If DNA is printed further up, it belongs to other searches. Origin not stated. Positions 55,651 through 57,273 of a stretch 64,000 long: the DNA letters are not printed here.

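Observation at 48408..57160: Tandem 1402-aa paralogs: three orphan proprotein-convertase P-domains and six PKD-like repeats fused to a gingipain(C25)-like domain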

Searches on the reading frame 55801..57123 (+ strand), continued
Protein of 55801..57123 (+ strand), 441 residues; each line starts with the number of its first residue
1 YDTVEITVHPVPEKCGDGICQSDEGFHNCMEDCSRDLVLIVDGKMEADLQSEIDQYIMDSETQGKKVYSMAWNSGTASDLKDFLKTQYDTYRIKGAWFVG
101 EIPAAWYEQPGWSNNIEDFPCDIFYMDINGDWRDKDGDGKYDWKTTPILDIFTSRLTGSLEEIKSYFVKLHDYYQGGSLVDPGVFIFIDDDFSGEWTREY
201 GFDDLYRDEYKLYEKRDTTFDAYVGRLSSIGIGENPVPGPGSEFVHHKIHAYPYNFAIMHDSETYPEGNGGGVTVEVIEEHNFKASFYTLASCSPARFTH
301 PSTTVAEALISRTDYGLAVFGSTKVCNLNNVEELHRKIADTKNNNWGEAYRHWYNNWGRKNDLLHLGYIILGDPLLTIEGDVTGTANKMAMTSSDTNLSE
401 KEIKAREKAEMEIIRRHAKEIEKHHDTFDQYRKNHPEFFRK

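Call 36: search_solved_structures(query=A2, max_evalue=10, show_alignments=4)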
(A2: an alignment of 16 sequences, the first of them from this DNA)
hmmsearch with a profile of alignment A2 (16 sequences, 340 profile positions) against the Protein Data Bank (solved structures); distinct sequences matched with E-value up to 10: 3.
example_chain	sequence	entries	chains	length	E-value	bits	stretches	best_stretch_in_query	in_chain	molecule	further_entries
3vdz_A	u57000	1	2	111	0.3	13.3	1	98-140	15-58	Ubiquitin-40S ribosomal protein S27a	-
2cf2_C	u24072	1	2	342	0.38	13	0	298-333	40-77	FATTY ACID SYNTHASE, DH DOMAIN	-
6ohg_C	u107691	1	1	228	0.64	12.2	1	179-259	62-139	4F12 Heavy chain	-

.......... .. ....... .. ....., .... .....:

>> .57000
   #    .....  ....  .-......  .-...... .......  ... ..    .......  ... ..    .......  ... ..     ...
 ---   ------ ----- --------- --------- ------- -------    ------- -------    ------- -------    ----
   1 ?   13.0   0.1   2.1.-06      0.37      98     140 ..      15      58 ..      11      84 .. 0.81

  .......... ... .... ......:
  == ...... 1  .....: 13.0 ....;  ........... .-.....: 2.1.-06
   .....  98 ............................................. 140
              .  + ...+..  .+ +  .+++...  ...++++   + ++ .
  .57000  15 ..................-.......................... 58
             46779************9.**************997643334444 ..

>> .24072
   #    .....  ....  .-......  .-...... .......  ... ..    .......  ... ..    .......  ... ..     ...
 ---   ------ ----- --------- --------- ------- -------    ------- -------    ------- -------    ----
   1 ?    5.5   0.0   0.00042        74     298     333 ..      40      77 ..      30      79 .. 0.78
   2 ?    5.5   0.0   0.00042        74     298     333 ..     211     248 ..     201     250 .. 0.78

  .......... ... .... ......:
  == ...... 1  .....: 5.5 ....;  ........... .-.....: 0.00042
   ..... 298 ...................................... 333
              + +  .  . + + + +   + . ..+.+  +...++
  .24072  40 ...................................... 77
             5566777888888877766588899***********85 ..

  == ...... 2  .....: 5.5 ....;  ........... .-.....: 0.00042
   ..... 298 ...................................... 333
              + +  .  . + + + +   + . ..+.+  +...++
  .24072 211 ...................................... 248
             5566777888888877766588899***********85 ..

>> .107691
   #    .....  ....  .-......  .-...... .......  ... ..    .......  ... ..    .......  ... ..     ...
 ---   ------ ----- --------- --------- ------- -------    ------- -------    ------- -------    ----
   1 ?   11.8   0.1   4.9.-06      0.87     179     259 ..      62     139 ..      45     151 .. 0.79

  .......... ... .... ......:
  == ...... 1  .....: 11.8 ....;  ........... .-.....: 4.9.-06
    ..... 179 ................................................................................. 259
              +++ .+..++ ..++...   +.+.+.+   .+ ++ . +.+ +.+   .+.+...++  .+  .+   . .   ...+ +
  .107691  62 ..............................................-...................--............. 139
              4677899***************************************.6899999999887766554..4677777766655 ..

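Call 37: search_protein_families(library=pfam, alignment_id=A2, max_evalue=1)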
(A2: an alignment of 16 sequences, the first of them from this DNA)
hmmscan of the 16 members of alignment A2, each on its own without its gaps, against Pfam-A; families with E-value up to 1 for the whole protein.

A. member 1, seq(378 aa): 1 family
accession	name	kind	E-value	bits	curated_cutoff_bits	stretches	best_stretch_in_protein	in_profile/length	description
PF01364.23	Peptidase_C25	-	4.7e-10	39.7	23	1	47-349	44-373/374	Peptidase family C25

B. families by the number of members that match (of 16 scanned): 9 families
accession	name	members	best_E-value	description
PF01364.23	Peptidase_C25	11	4.7e-10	Peptidase family C25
PF16449.10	MatB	1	0.024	Fimbrillin MatB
PF25429.1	zf-POGZ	1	0.074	POGZ-like double zinc finger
PF07304.16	SRA1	1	0.095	Steroid receptor RNA activator (SRA1)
PF08846.15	DUF1816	1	0.13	Domain of unknown function (DUF1816)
PF23961.1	Phage_tail_terminator_9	1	0.14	Phage neck terminator protein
PF13027.11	DUF3888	1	0.19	Protein of unknown function (DUF3888)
PF03752.18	ALF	1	0.21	Short repeats of unknown function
PF13458.12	Peripla_BP_6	1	0.31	Periplasmic binding protein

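Call 38: search_protein_families(library=ncbifam, alignment_id=A2, max_evalue=1)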
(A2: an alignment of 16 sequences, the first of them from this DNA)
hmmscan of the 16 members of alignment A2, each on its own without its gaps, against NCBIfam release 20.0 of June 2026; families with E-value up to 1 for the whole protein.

A. member 1, seq(378 aa): 0 families

B. families by the number of members that match (of 16 scanned): 6 families
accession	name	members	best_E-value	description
TIGR02638.1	lactal_redase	1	0.016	lactaldehyde reductase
TIGR02307.1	RNA_lig_RNL2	1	0.11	RNA ligase, Rnl2 family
NF007363.0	PRK09860.1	1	0.12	L-threonine dehydrogenase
NF011185.0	PRK14591.1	1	0.14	16S rRNA-processing protein RimM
NF010731.0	PRK14133.1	1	0.16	DNA polymerase IV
NF004462.0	PRK05787.2-5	1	0.21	cobalt-precorrin-7 (C(5))-methyltransferase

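Call 49: find_encoding_contigs(protein=P0169, flank=8000, max_places=3)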
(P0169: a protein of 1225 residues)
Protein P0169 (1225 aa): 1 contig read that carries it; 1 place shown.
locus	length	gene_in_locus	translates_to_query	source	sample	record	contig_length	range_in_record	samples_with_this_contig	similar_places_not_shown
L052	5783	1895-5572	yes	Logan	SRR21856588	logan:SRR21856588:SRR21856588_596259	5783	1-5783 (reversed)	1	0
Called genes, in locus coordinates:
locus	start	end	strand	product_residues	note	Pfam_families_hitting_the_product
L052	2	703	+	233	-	?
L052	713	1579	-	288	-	PF03781:FGE-sulfatase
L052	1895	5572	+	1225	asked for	PF01483:P_proprotein, PF18911:PKD_4 (faint), PF21027:Sde0182_C (faint), PF01483:P_proprotein, PF22352:K319L-like_PKD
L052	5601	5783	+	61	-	?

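Call 50: find_encoding_contigs(protein=P0001, flank=8000, max_places=2)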
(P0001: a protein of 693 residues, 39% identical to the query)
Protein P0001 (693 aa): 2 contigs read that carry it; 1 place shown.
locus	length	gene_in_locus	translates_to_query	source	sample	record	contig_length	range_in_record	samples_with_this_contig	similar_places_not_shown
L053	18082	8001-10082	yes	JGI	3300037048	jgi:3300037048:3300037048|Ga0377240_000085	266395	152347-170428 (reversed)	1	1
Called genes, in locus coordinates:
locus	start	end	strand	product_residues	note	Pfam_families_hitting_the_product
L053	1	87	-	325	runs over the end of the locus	PF00483:NTP_transferase, PF12804:NTP_transf_3, PF25087:GMPPB_C (weak)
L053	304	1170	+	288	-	-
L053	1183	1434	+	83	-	PF02416:TatA_B_E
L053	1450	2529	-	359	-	PF00724:Oxidored_FMN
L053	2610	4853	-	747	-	PF02516:STT3 (weak), PF18079:AglB_L1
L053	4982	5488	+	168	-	-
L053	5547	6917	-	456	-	PF01594:AI-2E_transport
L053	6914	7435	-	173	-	PF05706:CDKN3, PF22784:PTP-SAK, PF22785:Tc-R-P, PF00782:DSPc (weak)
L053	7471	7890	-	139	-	PF00472:RF-1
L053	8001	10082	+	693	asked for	PF00526:Dicty_CTDC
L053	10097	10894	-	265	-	PF01553:Acyltransferase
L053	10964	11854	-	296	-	PF00892:EamA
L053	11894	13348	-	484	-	PF00270:DEAD, PF04851:ResIII (weak), PF00271:Helicase_C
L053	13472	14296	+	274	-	PF01177:Asp_Glu_race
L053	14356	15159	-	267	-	PF00406:ADK, PF13207:AAA_17, PF05191:ADK_lid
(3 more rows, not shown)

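Call 57: search_protein_families(library=pfam, proteins=[P0140, P0143, P0145, P0150, P0173, P0175, P0179], max_evalue=0.0001)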
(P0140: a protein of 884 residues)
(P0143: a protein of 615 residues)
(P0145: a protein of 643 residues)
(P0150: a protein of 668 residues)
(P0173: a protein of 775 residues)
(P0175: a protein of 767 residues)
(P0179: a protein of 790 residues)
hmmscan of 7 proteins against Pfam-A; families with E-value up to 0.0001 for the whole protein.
P0140 (884 aa): 4 families
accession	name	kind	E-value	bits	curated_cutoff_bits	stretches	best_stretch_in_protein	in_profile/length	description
PF00754.31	F5_F8_type_C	-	4.5e-17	62.8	28.2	1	115-223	2-112/127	F5/8 type C domain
PF22633.2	F5_F8_type_C_2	-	1.4e-11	45.3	27.8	1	130-221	2-91/91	NedA-like, galactose-binding domain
PF24607.1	CBM_AftD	-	5.1e-06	26.6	27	1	118-247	10-139/149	Arabinofuranosyltransferase D, third carbohydrate binding module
PF00041.27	fn3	-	3.6e-05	24.3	25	0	249-340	10-81/84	Fibronectin type III domain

P0143 (615 aa): 1 family
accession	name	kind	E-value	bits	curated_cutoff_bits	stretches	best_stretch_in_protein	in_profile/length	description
PF00526.23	Dicty_CTDC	-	1e-09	38.4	27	1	51-71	1-21/24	Dictyostelium (slime mold) repeat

P0145 (643 aa): 3 families
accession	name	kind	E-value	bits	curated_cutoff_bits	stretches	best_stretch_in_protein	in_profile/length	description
PF12947.13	EGF_3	-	5e-11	43.1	28.5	1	205-240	1-36/36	EGF domain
PF00526.23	Dicty_CTDC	-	1e-06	28.9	27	0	125-145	1-21/24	Dictyostelium (slime mold) repeat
PF07645.21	EGF_CA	-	1.5e-06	28.8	27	1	201-240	1-43/43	Calcium-binding EGF domain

P0150 (668 aa): 1 family
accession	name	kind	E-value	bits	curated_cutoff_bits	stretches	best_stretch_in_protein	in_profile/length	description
PF01364.23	Peptidase_C25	-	1e-07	32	23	1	359-608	97-374/374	Peptidase family C25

P0173 (775 aa): 1 family
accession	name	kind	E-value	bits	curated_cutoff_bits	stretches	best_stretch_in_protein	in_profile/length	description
PF01364.23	Peptidase_C25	-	9.3e-12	45.3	23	1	421-724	45-374/374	Peptidase family C25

P0175 (767 aa): 0 families

P0179 (790 aa): 0 families

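Call 58: find_related_loci(query=window:55801-57123:+, collection=metagenome_contigs, flank=10000)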
Query window:55801-57123:+ (441 aa) in metagenome_contigs; peptide patterns used: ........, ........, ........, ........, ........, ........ (x = any residue, [..] = any of these).
181 stretches matched a pattern, but none encodes a relative of the query by tblastn (E <= 1e-3).

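Call 60: find_related_loci(query=A3, collection=metagenome_contigs, flank=10000)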
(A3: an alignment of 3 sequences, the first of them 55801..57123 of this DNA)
Query A3 (441 aa) in metagenome_contigs; peptide patterns used: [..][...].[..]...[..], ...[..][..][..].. (x = any residue, [..] = any of these).
600 stretches matched a pattern (row limit reached: there are more); 15 encode a relative of the query (tblastn E <= 1e-3); 15 distinct loci.
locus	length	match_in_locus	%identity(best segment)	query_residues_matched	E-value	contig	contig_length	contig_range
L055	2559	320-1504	38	14-439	2e-87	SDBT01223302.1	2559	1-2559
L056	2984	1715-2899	37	15-439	3e-78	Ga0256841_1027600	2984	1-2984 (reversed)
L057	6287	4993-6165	35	29-439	1e-73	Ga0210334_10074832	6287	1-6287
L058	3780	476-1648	35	29-439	1e-72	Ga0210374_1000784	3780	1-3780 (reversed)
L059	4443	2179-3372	33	12-441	4e-69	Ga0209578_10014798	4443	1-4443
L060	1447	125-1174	33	35-439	2e-71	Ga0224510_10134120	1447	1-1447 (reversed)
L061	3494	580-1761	34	15-440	6e-67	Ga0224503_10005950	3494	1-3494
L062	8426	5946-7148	33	6-439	6e-66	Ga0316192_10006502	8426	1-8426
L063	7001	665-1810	35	35-439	7e-65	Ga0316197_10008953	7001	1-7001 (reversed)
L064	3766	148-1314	33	23-438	5e-64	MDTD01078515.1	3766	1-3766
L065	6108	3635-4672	36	34-382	7e-62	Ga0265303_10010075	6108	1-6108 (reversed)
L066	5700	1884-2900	33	15-382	9e-60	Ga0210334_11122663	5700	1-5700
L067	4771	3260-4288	34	31-381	9e-57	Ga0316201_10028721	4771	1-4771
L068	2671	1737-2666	35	35-358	8e-53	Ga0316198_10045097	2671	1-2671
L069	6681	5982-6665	34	12-251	4e-42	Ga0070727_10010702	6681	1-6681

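Call 81: search_protein_families(library=padloc, proteins=[window:55801-57123:+], max_evalue=0.001)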
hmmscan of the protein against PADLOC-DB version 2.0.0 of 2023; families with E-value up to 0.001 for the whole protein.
window:55801-57123:+ (441 aa): 0 families

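Call 84: search_protein_families(library=pfam, alignment_id=A5, max_evalue=0.0001)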
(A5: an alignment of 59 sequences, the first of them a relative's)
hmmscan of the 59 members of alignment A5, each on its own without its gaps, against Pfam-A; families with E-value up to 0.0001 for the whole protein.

A. member 1, P0139 (713 aa): 1 family
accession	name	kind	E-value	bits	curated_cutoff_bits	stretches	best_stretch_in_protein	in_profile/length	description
PF00526.23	Dicty_CTDC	-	1.8e-06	28.1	27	1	98-119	2-23/24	Dictyostelium (slime mold) repeat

B. families by the number of members that match (of 59 scanned): 35 families (the first 25 are shown)
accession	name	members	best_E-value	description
PF01364.23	Peptidase_C25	27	5.5e-13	Peptidase family C25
PF13229.12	Beta_helix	8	3.4e-45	Right handed beta helix region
PF05048.19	NosD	5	1.5e-49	Periplasmic copper-binding protein (NosD)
PF18962.6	Por_Secre_tail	5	3.7e-13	Secretion system C-terminal sorting domain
PF13860.13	FlgD_ig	5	3.3e-10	FlgD Ig-like domain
PF00526.23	Dicty_CTDC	4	2.7e-32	Dictyostelium (slime mold) repeat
PF18911.6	PKD_4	4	1.6e-23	PKD domain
PF00801.26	PKD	3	9.9e-17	PKD domain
PF07705.17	CARDB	3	5.1e-16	CARDB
PF00041.27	fn3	3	2.7e-08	Fibronectin type III domain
PF22352.2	K319L-like_PKD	2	3.1e-22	K319L-like, PKD domain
PF13088.12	BNR_2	2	7.4e-18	BNR repeat-like domain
PF12947.13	EGF_3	2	1.8e-11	EGF domain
PF19077.6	Big_13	2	8.9e-11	Bacterial Ig-like domain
PF07645.21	EGF_CA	2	4.2e-10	Calcium-binding EGF domain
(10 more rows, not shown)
